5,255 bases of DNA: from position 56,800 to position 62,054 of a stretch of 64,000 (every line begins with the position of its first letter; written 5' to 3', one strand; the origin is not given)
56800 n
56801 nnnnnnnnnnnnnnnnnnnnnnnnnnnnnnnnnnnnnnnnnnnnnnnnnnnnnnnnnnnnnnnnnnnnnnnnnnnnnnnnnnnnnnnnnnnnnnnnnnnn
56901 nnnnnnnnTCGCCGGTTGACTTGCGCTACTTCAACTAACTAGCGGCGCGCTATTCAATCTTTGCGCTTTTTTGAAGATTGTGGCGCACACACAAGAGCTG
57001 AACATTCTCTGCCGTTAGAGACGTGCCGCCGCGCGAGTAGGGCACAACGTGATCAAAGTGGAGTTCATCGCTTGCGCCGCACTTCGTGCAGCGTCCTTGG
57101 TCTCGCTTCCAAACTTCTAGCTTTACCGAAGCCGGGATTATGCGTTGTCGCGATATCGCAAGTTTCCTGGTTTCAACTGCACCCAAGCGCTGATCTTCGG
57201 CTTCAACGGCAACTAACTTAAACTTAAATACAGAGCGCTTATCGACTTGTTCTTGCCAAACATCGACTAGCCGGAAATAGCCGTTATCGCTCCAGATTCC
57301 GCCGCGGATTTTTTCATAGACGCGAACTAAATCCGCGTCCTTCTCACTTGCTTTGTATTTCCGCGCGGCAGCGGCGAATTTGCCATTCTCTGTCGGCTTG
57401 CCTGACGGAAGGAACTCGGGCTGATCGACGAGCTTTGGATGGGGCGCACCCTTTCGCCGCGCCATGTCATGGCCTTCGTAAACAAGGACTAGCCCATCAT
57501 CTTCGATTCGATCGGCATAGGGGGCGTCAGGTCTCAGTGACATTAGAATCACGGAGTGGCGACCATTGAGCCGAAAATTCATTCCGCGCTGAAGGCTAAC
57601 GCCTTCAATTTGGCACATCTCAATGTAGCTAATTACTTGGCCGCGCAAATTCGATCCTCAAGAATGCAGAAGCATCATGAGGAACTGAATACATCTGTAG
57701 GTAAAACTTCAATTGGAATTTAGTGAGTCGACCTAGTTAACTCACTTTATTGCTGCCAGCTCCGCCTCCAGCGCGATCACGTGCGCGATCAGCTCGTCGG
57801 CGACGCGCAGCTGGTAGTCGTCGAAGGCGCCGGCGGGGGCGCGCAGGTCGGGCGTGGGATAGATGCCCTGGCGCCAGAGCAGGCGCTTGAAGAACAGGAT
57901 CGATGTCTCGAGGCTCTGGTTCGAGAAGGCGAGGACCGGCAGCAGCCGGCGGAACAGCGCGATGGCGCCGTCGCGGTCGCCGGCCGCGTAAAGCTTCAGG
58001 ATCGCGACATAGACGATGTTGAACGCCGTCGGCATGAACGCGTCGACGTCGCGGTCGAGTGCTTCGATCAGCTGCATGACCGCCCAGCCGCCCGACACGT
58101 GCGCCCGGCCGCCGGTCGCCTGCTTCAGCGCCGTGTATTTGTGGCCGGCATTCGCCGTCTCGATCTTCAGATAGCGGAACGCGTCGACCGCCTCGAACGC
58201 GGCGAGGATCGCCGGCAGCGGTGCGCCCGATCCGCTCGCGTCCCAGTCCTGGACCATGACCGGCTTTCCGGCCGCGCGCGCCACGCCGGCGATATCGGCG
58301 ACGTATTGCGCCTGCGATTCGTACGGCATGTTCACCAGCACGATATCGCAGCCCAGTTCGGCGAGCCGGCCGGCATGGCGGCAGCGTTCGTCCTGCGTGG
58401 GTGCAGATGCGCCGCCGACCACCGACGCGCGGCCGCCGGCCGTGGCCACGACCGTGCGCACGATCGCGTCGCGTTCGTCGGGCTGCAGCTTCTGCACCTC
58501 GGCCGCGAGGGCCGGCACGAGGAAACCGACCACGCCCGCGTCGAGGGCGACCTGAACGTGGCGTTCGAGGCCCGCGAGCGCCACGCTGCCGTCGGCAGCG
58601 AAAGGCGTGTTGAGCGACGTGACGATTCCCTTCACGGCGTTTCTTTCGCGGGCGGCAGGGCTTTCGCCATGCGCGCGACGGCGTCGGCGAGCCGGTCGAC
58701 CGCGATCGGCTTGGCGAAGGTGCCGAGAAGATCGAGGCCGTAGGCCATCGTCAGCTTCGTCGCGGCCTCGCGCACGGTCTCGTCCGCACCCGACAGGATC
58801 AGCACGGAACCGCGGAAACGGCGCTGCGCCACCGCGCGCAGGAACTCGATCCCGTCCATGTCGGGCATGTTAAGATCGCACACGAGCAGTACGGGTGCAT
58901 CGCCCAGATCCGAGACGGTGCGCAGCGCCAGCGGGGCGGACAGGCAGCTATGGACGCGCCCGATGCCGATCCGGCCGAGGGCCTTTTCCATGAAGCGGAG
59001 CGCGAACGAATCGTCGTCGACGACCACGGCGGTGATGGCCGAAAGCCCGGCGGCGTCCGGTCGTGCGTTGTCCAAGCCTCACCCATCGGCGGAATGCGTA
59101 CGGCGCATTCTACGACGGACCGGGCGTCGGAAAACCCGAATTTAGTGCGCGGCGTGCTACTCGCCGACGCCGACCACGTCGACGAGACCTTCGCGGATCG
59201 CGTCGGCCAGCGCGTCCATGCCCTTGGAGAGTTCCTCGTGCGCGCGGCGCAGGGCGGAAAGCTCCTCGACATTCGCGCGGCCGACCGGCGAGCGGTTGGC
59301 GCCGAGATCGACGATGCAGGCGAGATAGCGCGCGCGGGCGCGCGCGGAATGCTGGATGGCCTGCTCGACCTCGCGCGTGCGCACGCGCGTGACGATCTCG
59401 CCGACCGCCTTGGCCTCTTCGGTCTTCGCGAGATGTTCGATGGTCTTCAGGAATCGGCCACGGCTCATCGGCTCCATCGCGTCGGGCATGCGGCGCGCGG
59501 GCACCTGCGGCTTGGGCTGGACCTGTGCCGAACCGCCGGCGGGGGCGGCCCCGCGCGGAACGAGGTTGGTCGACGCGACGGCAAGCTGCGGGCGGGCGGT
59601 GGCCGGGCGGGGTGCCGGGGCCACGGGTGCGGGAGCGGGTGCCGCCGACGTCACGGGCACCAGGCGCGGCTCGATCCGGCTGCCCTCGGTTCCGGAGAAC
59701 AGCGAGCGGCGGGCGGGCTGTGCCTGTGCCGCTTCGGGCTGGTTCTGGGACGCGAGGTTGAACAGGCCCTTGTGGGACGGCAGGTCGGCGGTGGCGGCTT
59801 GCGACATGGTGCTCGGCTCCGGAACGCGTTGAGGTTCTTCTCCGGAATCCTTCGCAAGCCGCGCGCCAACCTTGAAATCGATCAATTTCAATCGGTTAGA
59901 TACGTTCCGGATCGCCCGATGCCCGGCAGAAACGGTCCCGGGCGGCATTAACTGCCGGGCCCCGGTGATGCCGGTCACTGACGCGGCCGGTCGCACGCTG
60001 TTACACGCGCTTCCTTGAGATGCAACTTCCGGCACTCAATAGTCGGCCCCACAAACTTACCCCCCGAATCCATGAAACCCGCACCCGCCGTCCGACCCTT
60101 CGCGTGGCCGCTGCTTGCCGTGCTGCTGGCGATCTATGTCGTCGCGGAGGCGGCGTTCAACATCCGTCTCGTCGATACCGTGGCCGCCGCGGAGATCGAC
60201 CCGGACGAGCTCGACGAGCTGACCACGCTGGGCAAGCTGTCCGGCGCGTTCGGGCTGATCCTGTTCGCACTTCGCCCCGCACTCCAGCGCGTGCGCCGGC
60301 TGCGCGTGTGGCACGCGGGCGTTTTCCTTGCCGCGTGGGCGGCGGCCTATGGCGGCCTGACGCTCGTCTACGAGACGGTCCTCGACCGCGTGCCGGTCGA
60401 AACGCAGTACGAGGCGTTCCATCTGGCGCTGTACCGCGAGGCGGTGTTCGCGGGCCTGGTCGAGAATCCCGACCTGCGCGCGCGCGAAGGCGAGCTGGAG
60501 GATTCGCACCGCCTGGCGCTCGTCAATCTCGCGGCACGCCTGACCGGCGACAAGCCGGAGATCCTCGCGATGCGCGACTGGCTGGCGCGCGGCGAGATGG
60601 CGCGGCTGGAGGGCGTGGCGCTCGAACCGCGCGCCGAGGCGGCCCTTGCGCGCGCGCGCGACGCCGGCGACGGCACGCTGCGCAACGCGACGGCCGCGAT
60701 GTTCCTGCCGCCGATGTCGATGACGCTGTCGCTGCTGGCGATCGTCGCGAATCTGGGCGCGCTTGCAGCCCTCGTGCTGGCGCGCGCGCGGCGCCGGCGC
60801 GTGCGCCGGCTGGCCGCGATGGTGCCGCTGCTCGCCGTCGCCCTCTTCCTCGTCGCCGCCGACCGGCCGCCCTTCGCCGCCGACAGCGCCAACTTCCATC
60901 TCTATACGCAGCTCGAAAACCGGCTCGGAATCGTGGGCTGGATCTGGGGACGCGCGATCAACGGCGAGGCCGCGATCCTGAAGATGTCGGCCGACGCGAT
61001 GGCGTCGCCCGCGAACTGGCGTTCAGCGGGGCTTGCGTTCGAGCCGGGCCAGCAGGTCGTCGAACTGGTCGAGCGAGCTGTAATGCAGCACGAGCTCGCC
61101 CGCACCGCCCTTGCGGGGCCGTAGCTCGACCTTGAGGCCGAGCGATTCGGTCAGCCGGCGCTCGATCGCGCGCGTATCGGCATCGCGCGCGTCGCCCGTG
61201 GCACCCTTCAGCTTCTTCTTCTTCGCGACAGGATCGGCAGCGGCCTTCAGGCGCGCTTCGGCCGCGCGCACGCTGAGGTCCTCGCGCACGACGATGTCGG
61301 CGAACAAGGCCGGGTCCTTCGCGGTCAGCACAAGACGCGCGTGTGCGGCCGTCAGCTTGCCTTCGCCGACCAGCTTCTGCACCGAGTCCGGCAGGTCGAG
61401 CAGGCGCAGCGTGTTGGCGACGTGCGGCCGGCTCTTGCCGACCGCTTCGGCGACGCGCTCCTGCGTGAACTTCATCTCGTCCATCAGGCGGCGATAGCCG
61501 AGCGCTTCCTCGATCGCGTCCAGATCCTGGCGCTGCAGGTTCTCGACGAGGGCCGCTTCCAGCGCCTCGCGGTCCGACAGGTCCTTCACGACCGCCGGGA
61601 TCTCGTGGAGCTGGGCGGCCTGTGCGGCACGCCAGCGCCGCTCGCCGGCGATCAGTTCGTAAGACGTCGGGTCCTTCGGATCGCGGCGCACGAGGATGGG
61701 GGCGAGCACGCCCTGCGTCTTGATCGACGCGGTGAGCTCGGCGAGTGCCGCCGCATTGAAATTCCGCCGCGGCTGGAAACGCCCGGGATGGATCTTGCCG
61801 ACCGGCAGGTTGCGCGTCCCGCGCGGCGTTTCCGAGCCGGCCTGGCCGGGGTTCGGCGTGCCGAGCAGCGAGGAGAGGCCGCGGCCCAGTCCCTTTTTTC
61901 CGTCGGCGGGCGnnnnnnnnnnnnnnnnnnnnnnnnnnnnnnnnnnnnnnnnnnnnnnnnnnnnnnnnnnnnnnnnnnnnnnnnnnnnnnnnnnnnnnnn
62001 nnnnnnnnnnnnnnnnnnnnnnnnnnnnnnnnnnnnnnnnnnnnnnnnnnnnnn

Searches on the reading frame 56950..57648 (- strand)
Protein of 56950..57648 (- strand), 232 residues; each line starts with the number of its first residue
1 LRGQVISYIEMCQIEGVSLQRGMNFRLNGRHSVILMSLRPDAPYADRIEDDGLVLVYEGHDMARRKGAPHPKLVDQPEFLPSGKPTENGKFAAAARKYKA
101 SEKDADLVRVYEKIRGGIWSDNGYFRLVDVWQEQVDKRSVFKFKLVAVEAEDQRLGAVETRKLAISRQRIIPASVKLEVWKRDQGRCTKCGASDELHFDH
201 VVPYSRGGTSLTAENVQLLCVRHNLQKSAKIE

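Call 3: search_protein_families(library=pfam, proteins=[window:56950-57648:-], max_evalue=0.01)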
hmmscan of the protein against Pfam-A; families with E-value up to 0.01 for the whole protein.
window:56950-57648:- (232 aa): 3 families
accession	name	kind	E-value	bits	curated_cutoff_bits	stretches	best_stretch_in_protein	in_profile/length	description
PF01844.29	HNH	-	7.8e-08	32.8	21.4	1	187-229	1-46/47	HNH endonuclease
PF14279.12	HNH_5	-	5.5e-06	26.7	27.5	1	187-231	4-47/56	HNH endonuclease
PF02182.23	SAD_SRA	-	0.00043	20.5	30.7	1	30-147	41-144/148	SAD/SRA domain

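Call 78: search_protein_families(library=padloc, proteins=[window:56950-57648:-], max_evalue=0.001)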
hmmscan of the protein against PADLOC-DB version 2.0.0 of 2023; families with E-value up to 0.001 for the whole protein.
window:56950-57648:- (232 aa): 1 family
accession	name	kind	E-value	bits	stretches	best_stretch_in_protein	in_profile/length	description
PDLC03418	REase_II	-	6.1e-05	20.3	1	180-230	320-372/372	Type II restriction enzyme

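Call 79: search_solved_structures(query=window:56950-57648:-, max_evalue=0.01)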
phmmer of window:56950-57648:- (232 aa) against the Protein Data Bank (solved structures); distinct sequences matched with E-value up to 0.01: 0.

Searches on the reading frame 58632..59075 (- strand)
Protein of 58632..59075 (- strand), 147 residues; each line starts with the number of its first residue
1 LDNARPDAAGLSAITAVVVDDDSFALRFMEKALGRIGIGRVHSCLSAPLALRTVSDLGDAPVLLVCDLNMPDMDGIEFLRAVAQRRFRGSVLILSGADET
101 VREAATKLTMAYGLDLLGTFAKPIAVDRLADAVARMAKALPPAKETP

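Call 81: search_protein_families(library=pfam, proteins=[window:58632-59075:-], max_evalue=0.001)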
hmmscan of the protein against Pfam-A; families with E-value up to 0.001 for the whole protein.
window:58632-59075:- (147 aa): 1 family
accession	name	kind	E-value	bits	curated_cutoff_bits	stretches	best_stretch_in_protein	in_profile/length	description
PF00072.30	Response_reg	-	1.3e-13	51.5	30.2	1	17-133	2-110/111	Response regulator receiver domain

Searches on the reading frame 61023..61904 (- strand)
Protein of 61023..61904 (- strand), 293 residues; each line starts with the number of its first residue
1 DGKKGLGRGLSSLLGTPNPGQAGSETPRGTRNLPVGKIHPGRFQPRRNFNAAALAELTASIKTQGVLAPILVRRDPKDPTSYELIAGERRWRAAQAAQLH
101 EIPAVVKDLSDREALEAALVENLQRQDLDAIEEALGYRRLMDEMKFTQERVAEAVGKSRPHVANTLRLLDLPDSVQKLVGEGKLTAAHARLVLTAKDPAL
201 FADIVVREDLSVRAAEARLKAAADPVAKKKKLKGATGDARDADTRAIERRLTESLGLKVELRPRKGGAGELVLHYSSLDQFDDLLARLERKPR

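Call 81: search_protein_families(library=pfam, proteins=[window:61023-61904:-], max_evalue=0.001)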
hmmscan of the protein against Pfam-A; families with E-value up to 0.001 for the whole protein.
window:61023-61904:- (293 aa): 3 families
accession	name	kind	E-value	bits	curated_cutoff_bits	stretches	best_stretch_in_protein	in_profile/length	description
PF02195.25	ParB_N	-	7.4e-33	112.9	26.3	1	31-124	4-95/95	ParB N-terminal domain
PF17762.8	HTH_ParB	-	1.1e-30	106.2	22.6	1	126-221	1-99/102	ParB HTH domain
PF23552.2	ParB_C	-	6.8e-18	64.3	23.8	1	240-288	1-49/50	ParB dimerisation domain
